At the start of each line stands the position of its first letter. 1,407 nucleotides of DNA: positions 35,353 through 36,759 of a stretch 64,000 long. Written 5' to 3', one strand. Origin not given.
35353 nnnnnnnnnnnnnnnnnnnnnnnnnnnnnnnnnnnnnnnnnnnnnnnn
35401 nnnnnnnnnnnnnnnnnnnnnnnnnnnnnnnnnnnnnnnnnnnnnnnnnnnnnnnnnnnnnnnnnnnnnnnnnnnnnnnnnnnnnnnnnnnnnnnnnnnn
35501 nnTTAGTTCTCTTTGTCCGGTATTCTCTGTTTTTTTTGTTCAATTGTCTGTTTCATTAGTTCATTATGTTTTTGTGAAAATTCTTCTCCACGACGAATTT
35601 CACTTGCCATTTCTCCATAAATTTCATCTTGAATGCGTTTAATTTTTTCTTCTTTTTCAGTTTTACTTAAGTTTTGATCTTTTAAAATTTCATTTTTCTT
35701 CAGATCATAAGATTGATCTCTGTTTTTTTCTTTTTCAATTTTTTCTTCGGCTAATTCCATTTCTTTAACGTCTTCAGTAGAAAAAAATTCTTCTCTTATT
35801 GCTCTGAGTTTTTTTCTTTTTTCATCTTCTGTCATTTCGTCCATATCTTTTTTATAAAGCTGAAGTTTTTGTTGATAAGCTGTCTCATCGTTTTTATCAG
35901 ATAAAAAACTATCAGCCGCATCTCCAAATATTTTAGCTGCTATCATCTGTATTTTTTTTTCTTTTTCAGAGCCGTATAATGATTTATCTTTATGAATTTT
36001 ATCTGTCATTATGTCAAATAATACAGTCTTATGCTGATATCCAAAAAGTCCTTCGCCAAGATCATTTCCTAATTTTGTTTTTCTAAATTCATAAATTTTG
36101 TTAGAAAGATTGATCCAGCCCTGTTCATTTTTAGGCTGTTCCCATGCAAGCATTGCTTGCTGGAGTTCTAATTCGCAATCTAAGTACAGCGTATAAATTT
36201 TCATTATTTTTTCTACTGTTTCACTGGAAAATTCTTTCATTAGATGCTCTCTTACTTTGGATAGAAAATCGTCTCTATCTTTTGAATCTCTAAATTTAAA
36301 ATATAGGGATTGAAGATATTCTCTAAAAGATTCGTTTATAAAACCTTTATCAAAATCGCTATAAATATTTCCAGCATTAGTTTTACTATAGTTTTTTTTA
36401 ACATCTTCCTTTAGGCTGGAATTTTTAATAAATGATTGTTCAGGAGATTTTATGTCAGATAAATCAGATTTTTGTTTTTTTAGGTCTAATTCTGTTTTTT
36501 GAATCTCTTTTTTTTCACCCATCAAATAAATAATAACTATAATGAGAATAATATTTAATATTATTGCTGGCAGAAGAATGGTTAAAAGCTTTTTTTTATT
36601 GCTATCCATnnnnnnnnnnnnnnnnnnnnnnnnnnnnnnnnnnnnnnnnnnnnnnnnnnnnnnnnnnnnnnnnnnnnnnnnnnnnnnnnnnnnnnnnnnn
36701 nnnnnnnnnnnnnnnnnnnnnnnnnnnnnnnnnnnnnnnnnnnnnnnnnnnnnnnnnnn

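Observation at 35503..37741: Pseudomonas-type family I.1/I.2 true lipase with a downstream candidate foldase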

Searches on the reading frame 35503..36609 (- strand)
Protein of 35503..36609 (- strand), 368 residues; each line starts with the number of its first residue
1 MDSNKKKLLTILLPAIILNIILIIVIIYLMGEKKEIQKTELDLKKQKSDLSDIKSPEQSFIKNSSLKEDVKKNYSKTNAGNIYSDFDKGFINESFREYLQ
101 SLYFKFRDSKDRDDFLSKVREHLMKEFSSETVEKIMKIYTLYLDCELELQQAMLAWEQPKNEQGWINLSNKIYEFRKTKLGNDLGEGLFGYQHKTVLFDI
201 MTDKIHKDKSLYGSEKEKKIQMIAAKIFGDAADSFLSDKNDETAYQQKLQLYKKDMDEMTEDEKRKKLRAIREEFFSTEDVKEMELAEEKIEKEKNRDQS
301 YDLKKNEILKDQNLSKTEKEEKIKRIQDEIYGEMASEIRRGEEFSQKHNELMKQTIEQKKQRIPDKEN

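Call 3: search_protein_families(library=pfam, proteins=[window:35503-36609:-], max_evalue=1)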
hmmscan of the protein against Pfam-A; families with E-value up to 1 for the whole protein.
window:35503-36609:- (368 aa): 4 families
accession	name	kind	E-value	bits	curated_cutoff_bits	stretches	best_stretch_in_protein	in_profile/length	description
PF03280.19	Lipase_chap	-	9.5e-14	52.2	25.7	1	139-329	2-185/192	Proteobacterial lipase chaperone protein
PF15012.11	DUF4519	-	0.00096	19.7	27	1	2-30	24-52/56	Domain of unknown function (DUF4519)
PF05568.16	ASFV_J13L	-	0.13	12.4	23.6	1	8-35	31-57/189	African swine fever virus J13L protein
PF06071.19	YchF-GTPase_C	-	0.29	11.7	27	1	75-100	23-48/84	Protein of unknown function (DUF933)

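Call 4: search_protein_families(library=ncbifam, proteins=[window:35503-36609:-], max_evalue=1)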
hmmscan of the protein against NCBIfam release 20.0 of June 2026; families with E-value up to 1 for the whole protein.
window:35503-36609:- (368 aa): 4 families
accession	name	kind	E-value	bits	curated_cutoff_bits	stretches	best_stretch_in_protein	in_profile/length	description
NF002334.0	PRK01294.1-2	equivalog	4.4e-05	22.7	285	1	110-336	101-321/336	lipase secretion chaperone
NF042931.1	SAG1386_EF1546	equivalog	0.048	13.8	80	1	5-65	27-85/158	SAG1386/EF1546 family surface-associated protein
TIGR00784.1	citMHS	subfamily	0.15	11.3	259.7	1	6-54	171-218/431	citrate:proton symporter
NF002335.0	PRK01294.1-3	equivalog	0.26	10.6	637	0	183-331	182-322/344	lipase secretion chaperone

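Call 6: search_solved_structures(query=window:35503-36609:-, max_evalue=1, show_alignments=2)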
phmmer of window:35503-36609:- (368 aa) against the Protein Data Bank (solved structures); distinct sequences matched with E-value up to 1: 1.
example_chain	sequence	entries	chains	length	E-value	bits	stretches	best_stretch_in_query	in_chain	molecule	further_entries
2kpm_A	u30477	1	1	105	0.64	12.7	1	153-215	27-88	Uncharacterized protein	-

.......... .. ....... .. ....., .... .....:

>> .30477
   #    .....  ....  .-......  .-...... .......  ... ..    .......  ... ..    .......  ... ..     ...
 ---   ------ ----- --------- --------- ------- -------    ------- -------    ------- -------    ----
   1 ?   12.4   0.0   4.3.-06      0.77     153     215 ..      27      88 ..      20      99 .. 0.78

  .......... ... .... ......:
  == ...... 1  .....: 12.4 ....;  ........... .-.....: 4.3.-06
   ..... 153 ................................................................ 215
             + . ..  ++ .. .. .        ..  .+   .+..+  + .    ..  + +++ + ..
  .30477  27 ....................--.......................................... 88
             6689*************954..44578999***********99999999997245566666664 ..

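Call 7: find_homologous_proteins(query=window:35503-36609:-, max_evalue=0.001)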
Query window:35503-36609:- (368 aa): 5 proteins with E <= 0.001 among 5399 candidates.
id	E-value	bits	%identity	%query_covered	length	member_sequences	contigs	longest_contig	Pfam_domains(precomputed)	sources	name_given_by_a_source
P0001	1.4e-159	549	100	71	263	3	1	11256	PF03280.20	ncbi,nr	ncbi:MAG: hypothetical protein HQK78_13180, partial [Desulfobacterales bacterium]|nr:hypothetical pr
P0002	4.3e-95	337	51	94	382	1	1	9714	PF03280.20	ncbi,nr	ncbi:MAG: hypothetical protein HQK78_14035 [Desulfobacterales bacterium]|nr:hypothetical protein [De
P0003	2.1e-79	285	43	94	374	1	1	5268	PF03280.20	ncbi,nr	ncbi:MAG: hypothetical protein HQK67_07415, partial [Desulfamplus sp.]|nr:hypothetical protein [Desu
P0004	7.0e-76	274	49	71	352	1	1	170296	PF03280.20,PF27581.1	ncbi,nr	ncbi:MAG: hypothetical protein HQK72_07175 [Desulfamplus sp.]|nr:hypothetical protein [Desulfamplus 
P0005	6.2e-28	116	31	92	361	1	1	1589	PF03280.20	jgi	jgi:lipase chaperone LimK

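Call 16: search_solved_structures(query=A2, max_evalue=1, show_alignments=3)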
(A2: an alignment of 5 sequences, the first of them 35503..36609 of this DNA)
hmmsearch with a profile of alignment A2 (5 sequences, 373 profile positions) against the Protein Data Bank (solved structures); distinct sequences matched with E-value up to 1: 10.
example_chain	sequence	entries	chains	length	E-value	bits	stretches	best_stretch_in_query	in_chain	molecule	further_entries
9g8u_B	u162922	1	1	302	9e-11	44.5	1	81-348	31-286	Lipase chaperone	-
2es4_D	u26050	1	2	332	0.0041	19.3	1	186-347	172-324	Lipase chaperone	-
9d01_A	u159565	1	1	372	0.15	14.1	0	131-176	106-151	a-iTHR-201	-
1zdc_A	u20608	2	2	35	0.18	13.9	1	314-336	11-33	STABLE MINI PROTEIN A DOMAIN, Z34C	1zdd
1l6x_B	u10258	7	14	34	0.19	13.8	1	314-336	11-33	Minimized B-domain of Protein A Z34C | Minimized version of Protein A (Z34C) | Protein A Z34C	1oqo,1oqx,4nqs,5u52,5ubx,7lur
1zda_A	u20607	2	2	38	0.24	13.5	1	313-335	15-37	MINI PROTEIN A DOMAIN, Z38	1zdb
7d14_A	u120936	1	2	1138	0.89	11.6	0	284-340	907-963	Solute carrier family 12 member 5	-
6m23_A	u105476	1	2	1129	0.93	11.6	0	284-340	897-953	Solute carrier family 12 member 5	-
7d8z_B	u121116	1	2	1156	0.96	11.5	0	284-340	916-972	potassium-chloride cotransporter 2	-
9rnj_B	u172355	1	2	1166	0.97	11.5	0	284-340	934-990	Isoform 2 of Solute carrier family 12 member 5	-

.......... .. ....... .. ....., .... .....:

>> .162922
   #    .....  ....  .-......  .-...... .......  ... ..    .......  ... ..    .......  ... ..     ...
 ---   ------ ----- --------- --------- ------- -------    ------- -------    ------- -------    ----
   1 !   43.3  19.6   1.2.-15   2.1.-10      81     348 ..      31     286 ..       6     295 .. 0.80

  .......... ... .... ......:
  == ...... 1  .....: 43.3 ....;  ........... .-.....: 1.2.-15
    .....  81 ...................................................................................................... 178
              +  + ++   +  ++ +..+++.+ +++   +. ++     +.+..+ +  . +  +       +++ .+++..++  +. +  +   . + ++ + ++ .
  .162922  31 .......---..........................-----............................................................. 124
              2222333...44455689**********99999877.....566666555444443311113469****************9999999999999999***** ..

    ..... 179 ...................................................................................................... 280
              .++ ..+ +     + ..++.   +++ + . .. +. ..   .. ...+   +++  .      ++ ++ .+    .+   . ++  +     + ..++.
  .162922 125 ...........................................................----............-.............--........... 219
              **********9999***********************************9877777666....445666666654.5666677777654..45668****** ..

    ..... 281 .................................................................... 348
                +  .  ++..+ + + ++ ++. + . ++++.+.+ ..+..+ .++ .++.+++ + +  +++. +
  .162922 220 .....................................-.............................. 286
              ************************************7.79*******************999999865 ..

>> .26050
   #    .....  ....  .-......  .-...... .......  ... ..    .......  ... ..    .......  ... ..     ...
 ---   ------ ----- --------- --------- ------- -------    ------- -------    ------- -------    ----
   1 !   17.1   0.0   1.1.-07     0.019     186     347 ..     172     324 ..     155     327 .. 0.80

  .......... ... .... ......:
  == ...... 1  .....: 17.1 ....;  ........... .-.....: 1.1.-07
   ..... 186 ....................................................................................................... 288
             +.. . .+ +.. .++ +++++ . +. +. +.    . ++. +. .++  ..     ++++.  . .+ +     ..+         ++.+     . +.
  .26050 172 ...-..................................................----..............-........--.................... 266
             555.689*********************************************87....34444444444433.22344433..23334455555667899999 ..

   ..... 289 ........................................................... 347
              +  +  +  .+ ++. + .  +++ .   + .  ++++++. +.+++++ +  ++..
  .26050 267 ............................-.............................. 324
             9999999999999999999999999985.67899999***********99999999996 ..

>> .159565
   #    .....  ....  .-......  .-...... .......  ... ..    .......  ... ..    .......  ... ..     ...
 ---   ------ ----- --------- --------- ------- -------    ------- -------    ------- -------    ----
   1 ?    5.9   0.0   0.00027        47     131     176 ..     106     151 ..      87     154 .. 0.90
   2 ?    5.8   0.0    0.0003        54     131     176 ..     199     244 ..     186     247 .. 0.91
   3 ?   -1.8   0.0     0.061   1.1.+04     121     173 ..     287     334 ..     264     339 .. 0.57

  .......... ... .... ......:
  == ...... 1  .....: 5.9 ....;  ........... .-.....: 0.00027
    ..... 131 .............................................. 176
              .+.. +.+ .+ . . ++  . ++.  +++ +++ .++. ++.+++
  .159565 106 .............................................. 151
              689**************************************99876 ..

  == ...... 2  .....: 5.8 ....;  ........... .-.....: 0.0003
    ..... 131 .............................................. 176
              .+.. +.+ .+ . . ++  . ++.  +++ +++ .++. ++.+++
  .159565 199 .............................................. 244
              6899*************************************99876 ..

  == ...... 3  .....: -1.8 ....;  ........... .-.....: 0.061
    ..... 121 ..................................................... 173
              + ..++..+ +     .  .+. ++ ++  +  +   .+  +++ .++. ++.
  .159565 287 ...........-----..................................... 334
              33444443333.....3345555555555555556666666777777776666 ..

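Call 17: find_related_loci(query=A2, collection=genome_contigs, flank=6000)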
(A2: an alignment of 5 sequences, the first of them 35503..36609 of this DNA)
Query A2 (368 aa) in genome_contigs; peptide patterns used: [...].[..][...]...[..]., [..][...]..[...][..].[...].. (x = any residue, [..] = any of these).
44 stretches matched a pattern; 5 encode a relative of the query (tblastn E <= 1e-3); 5 distinct loci.
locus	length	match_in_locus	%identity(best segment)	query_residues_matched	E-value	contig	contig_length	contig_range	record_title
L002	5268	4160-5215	43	4-349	5e-88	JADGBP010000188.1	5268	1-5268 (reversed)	MAG: Desulfamplus sp. isolate nTSbin21 nTS_bin21_NODE_188_length_5268_cov_69.075277, whole genome shotgun sequence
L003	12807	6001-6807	48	75-343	9e-81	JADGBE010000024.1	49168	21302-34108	MAG: Desulfamplus sp. isolate nS315bin44 nS315_bin44_NODE_24_length_49168_cov_27.444342, whole genome shotgun sequence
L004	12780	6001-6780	49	85-344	8e-83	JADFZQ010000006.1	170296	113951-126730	MAG: Desulfamplus sp. isolate nJC1bin9 nJC1_bin9_NODE_6_length_170296_cov_49.516516, whole genome shotgun sequence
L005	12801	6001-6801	31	78-344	3e-39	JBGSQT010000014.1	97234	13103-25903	MAG: Spirochaetota bacterium isolate JTS-AC34 k141_3660100, whole genome shotgun sequence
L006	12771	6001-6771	29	86-342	2e-29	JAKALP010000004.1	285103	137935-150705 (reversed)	MAG: Deltaproteobacteria bacterium isolate WY5.bin12 NODE_32_length_285103_cov_2.620733, whole genome shotgun sequence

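Call 20: find_homologous_proteins(query=A2, max_evalue=0.001)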
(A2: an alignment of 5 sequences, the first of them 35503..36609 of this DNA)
Query A2 (5 sequences) (368 aa, profile of the alignment): 18 proteins with E <= 0.001 among 8000 candidates.
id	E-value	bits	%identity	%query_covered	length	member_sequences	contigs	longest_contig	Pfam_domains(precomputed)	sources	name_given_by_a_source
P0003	1.6e-167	575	43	94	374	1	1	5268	PF03280.20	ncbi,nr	ncbi:MAG: hypothetical protein HQK67_07415, partial [Desulfamplus sp.]|nr:hypothetical protein [Desu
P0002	5.8e-160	550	51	94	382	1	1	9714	PF03280.20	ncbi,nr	ncbi:MAG: hypothetical protein HQK78_14035 [Desulfobacterales bacterium]|nr:hypothetical protein [De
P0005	1.2e-133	464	31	92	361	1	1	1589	PF03280.20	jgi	jgi:lipase chaperone LimK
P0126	7.2e-125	435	31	92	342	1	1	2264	PF03280.20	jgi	jgi:lipase chaperone LimK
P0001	9.6e-124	431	100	71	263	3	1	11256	PF03280.20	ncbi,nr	ncbi:MAG: hypothetical protein HQK78_13180, partial [Desulfobacterales bacterium]|nr:hypothetical pr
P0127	6.9e-118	412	28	87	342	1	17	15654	PF03280.20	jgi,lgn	-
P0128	7.4e-114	399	27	87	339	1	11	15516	PF03280.20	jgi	-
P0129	2.7e-94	334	29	95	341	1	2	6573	PF03280.20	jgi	jgi:lipase chaperone LimK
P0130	2.8e-93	331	27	95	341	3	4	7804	PF03280.20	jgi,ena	-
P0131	9.3e-91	323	30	95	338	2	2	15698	PF03280.20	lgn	-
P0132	1.2e-89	319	31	78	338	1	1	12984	PF03280.20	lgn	-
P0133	6.3e-88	313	31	89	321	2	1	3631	PF03280.20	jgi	-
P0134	6.9e-88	313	31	95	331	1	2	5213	PF03280.20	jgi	jgi:lipase chaperone LimK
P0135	1.2e-78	283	25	82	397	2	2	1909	PF03280.20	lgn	-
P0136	7.7e-76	274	27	96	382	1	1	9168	PF03280.20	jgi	jgi:hypothetical protein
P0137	1.9e-70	256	32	82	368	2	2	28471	PF03280.20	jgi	-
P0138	5.1e-33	133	26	54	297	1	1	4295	PF03280.20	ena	-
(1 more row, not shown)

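Call 30: predict_structure(alignment_id=A3)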
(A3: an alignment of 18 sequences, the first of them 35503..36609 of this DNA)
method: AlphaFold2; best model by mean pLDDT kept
length: 368 residues; sequences in the alignment: 18
mean_pLDDT: 78.2   pTM: 0.61
mean pLDDT of the five models: 78.2, 78.0, 76.8, 75.6, 74.9
residues with pLDDT >= 90: 223; 70-90: 49; 50-70: 14; < 50: 82
segments of 3 or more residues with pLDDT < 50: 1-19, 24-81, 366-368
pLDDT, mean of each block of 10 residues (from residue 1): 40 44 45 32 30 30 25 32 61 89 93 95 94 93 93 91 94 95 92 94 92 96 95 87 91 95 94 94 92 92 95 94 95 92 88 82 55
secondary structure, 60 per line:
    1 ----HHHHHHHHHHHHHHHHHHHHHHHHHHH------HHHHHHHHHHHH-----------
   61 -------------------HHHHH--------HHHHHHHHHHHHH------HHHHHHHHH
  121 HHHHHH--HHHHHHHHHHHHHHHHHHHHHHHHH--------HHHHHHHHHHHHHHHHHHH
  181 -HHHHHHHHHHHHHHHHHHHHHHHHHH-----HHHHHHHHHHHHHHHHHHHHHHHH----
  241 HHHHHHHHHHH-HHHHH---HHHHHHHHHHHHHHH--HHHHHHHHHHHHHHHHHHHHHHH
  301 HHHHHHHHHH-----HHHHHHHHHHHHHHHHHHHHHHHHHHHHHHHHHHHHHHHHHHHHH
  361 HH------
elements in order: H5-31 H38-49 H80-84 H93-105 H112-126 H129-153 H162-180 H182-207 H213-236 H241-251 H253-257 H261-275 H278-310 H316-362

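Call 34: fold_search(model_id=the predicted structure, library=pdb)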
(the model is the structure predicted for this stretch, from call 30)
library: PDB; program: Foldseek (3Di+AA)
matches with E <= 10: 150; with E <= 0.001: 2
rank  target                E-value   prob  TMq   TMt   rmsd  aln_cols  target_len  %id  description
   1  9g8u_B                6.3e-06  1.00  0.51  0.64   5.8       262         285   18  Structure of the LipA:LipB complex from Acinetobacter baumannii (released 2025-02-19)
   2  2es4_E                1.6e-04  1.00  0.42  0.53   7.1       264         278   16  Crystal structure of the Burkholderia glumae lipase-specific foldase in complex with its cognate lipase (released 2006-03-07)
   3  2es4_D                1.7e-03  1.00  0.39  0.50   7.8       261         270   14  Crystal structure of the Burkholderia glumae lipase-specific foldase in complex with its cognate lipase (released 2006-03-07)
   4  9k2v_A                2.7e-01  0.33  0.14  0.06  24.5       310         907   12  Cyanophage A4 pre-ejectosome (released 2025-04-09)
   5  9k84_A                7.1e-01  0.23  0.16  0.24  14.7       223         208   14  Cryo-EM structure of designed zinc-induced filament Fiber-n6-Zn1-HEHE-44 (released 2025-10-29)
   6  8qtt_D                1.1e+00  0.16  0.13  0.18  14.2       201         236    9  Crystal structure of a C-terminally truncated version of Arabidopsis thaliana 14-3-3 omega in complex with a phosphope (released 2023-11-15)
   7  4n9f_O                1.2e+00  0.08  0.11  0.13  16.8       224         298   13  Crystal structure of the Vif-CBFbeta-CUL5-ElOB-ElOC pentameric complex (released 2014-01-08)
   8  5yqg_B                1.3e+00  0.07  0.11  0.15  16.3       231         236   16  The structure of 14-3-3 and pNumb peptide (released 2018-02-07)
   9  9k2v_a                1.4e+00  0.12  0.14  0.11  24.8       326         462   12  Cyanophage A4 pre-ejectosome (released 2025-04-09)
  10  9b3t_H                1.5e+00  0.10  0.15  0.19  18.0       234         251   10  Octameric prenyltransferase domain of linkerless Fusicoccadiene synthase with C2 symmetry without associated cyclase d (released 2024-09-25)
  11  6ejl_A                1.5e+00  0.09  0.13  0.18  15.1       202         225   10  Structure of 14-3-3 zeta in complex with ASK1 14-3-3 binding motif (released 2017-11-08)
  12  7sn8_D                1.6e+00  0.10  0.11  0.10  15.9       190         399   12  Cryo-EM structure of Drosophila Integrator cleavage module (IntS4-IntS9-IntS11) in complex with IP6 (released 2022-10-12)
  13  4n9f_3                1.6e+00  0.03  0.10  0.11  21.3       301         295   14  Crystal structure of the Vif-CBFbeta-CUL5-ElOB-ElOC pentameric complex (released 2014-01-08)
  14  8r0j_C                1.7e+00  0.06  0.12  0.14  18.0       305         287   12  Crystal structure of the retromer complex VPS29/VPS35 with the ligand bis-1,3-phenyl guanylhydrazone, 2a (released 2024-03-27)
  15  9k85_A                1.8e+00  0.14  0.16  0.26  15.8       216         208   13  Cryo-EM structure of designed zinc-induced filament Fiber-n6-Zn1-HEHE-46 (released 2025-10-29)
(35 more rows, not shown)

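Call 38: search_protein_representatives(alignment_id=A3)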
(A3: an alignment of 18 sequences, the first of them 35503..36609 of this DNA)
Query: 18 sequences, 352 profile positions. Proteins with E-value up to 0.001 (for the whole library): 995; up to 1e-10: 316; up to 1e-30: 130. The best 150 are listed.
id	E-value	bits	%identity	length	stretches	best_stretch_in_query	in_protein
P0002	2.7e-118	411.5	-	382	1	1-344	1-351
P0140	8.0e-112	390.2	-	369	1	2-350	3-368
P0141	3.4e-110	384.8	-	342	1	2-337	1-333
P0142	2.1e-103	362.5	-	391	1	1-349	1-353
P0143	5.1e-103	361.2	-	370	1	2-340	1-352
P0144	5.7e-98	344.6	-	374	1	5-347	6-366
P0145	1.1e-96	340.4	-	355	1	4-344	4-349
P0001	1.1e-96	340.4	-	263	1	98-351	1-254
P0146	2.0e-96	339.6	-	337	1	2-342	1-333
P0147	3.8e-96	338.6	-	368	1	2-348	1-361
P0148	3.7e-94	332.1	-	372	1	6-351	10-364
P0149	6.5e-92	324.7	-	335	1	5-345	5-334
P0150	1.5e-90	320.3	-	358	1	2-344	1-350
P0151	9.7e-90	317.6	-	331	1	6-342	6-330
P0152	1.0e-89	317.5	-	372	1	62-347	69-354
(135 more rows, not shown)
